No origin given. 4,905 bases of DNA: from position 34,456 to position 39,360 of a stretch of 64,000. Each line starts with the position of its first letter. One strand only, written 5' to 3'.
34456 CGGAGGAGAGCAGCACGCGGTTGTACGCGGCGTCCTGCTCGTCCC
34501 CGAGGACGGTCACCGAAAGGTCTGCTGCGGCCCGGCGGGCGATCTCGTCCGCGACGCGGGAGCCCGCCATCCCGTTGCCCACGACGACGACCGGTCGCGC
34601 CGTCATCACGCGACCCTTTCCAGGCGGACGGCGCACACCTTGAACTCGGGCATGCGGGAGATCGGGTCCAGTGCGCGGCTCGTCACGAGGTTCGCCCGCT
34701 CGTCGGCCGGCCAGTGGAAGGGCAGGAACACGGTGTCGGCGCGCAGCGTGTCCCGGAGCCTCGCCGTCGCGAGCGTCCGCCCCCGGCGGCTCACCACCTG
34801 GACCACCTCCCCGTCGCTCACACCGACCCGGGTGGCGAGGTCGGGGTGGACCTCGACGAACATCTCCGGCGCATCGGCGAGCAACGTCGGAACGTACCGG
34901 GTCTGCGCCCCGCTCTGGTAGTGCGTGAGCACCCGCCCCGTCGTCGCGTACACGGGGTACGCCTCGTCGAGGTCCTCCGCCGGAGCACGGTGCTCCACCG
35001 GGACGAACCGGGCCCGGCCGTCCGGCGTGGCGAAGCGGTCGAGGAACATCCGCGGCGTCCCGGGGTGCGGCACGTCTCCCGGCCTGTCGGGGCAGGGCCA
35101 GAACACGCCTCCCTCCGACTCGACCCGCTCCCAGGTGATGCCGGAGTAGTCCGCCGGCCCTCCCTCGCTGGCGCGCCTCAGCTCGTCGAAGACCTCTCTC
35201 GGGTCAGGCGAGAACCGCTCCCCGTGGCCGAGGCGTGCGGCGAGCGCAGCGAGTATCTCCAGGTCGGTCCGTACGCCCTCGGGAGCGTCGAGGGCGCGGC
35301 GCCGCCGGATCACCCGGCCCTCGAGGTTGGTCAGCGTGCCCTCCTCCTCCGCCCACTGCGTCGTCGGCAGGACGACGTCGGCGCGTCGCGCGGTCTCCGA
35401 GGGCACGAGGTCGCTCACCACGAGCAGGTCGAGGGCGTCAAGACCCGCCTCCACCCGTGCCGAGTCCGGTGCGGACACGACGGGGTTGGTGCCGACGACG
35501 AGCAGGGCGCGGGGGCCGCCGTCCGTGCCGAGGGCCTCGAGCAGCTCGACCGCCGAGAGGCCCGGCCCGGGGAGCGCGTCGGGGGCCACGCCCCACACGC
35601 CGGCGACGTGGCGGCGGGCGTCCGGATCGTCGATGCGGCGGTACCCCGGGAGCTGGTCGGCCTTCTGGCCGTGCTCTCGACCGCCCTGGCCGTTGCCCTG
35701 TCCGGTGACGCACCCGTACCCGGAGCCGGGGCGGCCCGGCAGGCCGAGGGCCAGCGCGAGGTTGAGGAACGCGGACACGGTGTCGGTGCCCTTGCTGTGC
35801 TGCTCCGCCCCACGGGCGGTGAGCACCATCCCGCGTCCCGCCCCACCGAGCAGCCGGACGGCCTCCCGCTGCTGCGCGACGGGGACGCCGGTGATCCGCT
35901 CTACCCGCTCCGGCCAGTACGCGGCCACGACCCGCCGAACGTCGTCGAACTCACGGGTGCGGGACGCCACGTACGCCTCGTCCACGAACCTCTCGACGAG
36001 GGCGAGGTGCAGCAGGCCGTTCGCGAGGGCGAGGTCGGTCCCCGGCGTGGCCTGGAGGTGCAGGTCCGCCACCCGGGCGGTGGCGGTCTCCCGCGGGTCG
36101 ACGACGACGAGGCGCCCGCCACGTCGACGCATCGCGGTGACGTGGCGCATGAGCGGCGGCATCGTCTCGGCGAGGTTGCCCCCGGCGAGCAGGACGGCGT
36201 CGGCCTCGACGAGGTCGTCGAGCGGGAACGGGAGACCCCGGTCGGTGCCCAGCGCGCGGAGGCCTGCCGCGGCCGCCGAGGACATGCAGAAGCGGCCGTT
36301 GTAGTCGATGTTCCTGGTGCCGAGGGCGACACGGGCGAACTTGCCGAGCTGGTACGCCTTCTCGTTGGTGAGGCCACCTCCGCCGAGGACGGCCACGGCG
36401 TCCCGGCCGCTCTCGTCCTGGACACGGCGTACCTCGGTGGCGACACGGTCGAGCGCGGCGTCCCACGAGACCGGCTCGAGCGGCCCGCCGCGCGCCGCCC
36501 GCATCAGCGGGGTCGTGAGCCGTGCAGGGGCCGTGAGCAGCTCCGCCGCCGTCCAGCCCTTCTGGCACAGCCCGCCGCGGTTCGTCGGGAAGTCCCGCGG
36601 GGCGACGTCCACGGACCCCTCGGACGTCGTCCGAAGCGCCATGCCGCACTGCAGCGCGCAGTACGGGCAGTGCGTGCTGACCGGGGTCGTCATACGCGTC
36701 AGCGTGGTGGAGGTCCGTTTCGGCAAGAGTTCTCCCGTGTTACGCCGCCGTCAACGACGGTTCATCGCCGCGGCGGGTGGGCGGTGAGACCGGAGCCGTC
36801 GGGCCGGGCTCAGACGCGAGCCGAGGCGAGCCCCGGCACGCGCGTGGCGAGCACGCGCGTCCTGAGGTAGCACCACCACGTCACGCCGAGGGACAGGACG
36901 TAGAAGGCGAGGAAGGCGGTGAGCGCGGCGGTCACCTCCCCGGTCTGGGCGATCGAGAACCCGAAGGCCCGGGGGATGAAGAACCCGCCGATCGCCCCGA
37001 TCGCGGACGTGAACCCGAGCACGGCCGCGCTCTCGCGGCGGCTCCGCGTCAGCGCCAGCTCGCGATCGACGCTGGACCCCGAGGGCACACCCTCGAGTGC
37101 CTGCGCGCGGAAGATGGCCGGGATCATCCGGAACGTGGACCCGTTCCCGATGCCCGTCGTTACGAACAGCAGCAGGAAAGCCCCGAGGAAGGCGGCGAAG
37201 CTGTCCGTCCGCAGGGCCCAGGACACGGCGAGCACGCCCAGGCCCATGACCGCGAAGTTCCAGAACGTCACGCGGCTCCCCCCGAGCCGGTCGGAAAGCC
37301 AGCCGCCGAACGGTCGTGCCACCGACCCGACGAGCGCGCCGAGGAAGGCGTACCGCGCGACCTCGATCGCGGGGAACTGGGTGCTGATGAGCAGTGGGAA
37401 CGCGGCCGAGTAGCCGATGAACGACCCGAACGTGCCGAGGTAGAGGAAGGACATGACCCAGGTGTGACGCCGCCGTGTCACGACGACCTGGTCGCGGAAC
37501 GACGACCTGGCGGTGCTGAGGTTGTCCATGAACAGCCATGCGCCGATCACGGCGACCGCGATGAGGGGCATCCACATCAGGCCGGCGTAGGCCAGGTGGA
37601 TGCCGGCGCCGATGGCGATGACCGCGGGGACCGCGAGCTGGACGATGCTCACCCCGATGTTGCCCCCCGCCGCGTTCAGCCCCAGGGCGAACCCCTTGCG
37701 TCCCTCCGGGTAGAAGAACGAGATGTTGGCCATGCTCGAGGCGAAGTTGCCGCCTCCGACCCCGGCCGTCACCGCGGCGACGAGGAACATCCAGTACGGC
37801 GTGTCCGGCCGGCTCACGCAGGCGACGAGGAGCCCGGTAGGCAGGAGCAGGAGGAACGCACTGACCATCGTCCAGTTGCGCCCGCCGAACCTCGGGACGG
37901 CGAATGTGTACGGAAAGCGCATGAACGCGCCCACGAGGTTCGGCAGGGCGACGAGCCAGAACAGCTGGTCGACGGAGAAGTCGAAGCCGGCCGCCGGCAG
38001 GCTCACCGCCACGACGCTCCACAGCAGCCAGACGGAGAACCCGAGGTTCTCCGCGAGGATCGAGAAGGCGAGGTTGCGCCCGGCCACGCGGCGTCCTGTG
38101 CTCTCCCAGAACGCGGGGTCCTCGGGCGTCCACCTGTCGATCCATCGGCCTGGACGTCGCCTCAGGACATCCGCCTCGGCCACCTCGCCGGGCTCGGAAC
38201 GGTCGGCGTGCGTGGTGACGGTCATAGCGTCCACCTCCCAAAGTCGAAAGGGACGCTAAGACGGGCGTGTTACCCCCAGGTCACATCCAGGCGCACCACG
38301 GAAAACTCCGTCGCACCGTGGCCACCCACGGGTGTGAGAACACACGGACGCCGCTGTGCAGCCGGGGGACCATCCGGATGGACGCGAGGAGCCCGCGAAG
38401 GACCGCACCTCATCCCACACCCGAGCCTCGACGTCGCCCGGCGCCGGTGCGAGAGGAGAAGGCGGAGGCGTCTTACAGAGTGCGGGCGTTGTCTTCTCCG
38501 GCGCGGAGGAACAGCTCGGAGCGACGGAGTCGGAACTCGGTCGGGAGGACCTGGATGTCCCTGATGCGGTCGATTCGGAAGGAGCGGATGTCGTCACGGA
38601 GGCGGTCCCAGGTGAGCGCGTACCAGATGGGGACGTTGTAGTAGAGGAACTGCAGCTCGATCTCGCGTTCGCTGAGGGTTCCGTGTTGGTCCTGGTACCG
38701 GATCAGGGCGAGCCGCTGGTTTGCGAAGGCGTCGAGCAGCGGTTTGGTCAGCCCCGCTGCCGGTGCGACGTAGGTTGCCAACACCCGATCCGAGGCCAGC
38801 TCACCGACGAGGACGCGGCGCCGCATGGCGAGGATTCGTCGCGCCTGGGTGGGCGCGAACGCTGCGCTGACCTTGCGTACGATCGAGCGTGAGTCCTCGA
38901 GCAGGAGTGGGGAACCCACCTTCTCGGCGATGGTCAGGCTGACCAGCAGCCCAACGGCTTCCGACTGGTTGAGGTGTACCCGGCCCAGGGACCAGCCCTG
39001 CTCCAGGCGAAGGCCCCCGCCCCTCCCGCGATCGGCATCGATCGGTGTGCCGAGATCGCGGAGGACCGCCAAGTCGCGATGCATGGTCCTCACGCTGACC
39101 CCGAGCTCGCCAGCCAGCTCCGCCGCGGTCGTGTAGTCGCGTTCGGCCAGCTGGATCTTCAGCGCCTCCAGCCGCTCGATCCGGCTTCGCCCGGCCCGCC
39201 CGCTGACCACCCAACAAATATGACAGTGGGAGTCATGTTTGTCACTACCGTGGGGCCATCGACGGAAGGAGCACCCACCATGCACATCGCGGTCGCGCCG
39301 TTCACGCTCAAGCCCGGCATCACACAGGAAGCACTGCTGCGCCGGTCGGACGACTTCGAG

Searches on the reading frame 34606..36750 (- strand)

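Call 51: search_protein_families(library=pfam, proteins=[window:34606-36750:-], max_evalue=0.00001)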
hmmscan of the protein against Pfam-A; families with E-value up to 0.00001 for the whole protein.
window:34606-36750:- (714 aa): 3 families
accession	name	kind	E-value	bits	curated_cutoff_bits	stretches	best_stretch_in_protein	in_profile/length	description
PF00384.28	Molybdopterin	-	3.1e-62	211.1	24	1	77-505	1-352/353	Molybdopterin oxidoreductase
PF01568.27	Molydop_binding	-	2.2e-29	102.1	26.8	1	601-707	2-110/110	Molydopterin dinucleotide binding domain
PF04879.21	Molybdop_Fe4S4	-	3.5e-08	33.7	22.7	1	24-70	4-51/55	Molybdopterin oxidoreductase Fe4S4 domain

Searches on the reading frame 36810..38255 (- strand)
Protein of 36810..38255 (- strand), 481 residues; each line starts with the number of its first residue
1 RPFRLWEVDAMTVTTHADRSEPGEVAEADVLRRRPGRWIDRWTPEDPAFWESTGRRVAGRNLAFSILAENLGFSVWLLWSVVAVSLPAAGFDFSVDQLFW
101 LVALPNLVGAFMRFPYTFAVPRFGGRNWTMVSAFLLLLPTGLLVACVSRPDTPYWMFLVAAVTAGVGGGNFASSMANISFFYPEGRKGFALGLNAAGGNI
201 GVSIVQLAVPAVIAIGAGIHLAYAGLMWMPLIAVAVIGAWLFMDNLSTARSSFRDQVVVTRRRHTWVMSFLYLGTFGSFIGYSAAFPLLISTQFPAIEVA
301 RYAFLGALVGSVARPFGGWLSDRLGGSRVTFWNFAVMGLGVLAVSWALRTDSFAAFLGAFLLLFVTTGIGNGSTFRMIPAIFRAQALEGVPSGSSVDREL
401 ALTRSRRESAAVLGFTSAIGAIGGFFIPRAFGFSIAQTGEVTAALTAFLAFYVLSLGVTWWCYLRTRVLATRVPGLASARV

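Call 51: search_protein_families(library=pfam, proteins=[window:36810-38255:-], max_evalue=0.00001)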
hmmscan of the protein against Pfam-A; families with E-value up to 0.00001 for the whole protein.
window:36810-38255:- (481 aa): 1 family
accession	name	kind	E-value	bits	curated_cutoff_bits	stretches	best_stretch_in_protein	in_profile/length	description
PF07690.21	MFS_1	-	6.4e-24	85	33.4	1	72-379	5-320/347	Major Facilitator Superfamily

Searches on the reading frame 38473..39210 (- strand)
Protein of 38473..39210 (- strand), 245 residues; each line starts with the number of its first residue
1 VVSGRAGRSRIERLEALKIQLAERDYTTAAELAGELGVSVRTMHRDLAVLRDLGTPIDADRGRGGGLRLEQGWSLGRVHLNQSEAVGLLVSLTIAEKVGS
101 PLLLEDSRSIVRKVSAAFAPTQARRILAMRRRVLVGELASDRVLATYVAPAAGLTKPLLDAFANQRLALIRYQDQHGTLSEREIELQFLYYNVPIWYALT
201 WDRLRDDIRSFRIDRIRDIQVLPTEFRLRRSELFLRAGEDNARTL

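Call 14: search_protein_families(library=pfam, proteins=[window:38473-39210:-], max_evalue=0.001)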
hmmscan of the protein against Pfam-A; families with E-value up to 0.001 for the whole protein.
window:38473-39210:- (245 aa): 3 families
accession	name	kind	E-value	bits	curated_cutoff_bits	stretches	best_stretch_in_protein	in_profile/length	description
PF13280.12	WYL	-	6.8e-13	48.9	21.8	1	156-221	4-70/70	WYL domain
PF08279.18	HTH_11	-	2.7e-12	46.8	25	1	13-64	1-53/55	HTH domain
PF19187.6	HTH_PafC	-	1.1e-05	25.7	32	1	13-97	5-84/115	PafC helix-turn-helix domain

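Call 50: search_protein_families(library=padloc, proteins=[window:38473-39210:-], max_evalue=0.001)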
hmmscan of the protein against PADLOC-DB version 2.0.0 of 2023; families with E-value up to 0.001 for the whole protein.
window:38473-39210:- (245 aa): 4 families
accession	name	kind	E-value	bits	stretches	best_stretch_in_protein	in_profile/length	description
PDLC01457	WYL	-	6.2e-35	118.8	1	10-232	2-204/229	"CAS-I,CAS-II,CAS-III,CAS-IV,CAS-V,CAS-VI; associated_signaling"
PDLC01652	WYL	-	4.4e-10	38.1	1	154-229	19-81/162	"CAS-I,CAS-II,CAS-III,CAS-IV,CAS-V,CAS-VI; associated_signaling"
PDLC01766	Cas3c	-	1e-07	28.5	1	9-228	8-213/1009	-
PDLC03787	RTasWYL-YodC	-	0.00013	19.2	1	161-222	285-350/354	DRT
